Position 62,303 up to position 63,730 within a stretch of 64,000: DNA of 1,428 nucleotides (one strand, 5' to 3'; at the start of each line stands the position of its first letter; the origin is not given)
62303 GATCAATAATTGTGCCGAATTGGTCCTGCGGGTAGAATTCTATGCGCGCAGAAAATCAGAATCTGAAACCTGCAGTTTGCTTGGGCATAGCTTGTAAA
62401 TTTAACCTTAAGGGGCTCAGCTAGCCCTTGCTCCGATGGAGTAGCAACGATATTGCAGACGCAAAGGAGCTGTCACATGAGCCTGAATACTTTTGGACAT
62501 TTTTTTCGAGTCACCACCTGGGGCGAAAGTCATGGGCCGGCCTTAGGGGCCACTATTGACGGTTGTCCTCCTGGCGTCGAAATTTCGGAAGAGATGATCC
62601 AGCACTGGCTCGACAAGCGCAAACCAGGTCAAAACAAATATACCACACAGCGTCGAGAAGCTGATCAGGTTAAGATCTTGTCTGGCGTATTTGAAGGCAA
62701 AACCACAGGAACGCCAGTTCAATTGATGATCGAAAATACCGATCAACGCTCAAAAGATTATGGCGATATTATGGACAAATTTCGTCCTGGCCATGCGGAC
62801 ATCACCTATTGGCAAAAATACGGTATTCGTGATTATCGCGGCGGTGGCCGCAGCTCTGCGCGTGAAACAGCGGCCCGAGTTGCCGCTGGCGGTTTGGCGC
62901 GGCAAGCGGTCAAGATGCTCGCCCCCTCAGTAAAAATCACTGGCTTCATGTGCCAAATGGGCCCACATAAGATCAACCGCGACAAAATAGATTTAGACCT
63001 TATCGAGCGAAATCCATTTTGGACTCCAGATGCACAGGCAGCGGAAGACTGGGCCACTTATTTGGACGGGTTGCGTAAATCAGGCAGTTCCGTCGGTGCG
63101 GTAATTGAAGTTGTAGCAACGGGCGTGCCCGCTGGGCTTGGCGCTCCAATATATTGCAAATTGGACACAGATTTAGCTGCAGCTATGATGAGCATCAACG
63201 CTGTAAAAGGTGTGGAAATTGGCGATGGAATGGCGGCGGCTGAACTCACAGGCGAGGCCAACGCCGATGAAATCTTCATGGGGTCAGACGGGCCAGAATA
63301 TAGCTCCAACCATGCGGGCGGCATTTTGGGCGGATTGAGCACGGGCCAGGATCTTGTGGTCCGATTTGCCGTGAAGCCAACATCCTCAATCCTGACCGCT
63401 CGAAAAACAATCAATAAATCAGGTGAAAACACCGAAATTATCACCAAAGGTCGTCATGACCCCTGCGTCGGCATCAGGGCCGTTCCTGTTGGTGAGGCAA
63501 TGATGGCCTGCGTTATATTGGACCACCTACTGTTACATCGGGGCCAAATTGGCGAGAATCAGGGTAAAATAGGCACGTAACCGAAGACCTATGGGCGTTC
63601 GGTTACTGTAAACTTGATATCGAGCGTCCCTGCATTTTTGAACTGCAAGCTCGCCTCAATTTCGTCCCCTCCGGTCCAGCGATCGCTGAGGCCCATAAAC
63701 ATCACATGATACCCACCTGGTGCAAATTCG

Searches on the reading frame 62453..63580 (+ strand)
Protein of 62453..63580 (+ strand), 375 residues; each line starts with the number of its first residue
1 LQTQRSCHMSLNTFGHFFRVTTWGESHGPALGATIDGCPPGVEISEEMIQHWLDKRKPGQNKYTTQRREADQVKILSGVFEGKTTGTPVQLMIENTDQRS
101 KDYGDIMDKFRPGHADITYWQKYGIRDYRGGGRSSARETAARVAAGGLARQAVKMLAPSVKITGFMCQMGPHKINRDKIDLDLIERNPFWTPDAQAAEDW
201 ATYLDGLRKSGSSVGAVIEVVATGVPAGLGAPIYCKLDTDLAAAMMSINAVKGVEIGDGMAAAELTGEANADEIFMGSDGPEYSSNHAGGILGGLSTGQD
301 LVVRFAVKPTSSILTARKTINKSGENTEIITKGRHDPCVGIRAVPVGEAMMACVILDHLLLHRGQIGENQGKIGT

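Call 25: search_protein_families(library=pfam, proteins=[window:62453-63580:+], max_evalue=0.00001)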
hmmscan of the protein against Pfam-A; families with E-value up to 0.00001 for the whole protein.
window:62453-63580:+ (375 aa): 1 family
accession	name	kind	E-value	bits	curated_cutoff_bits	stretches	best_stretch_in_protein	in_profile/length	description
PF01264.26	Chorismate_synt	-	3.4e-135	450.4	27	1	18-360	1-327/327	Chorismate synthase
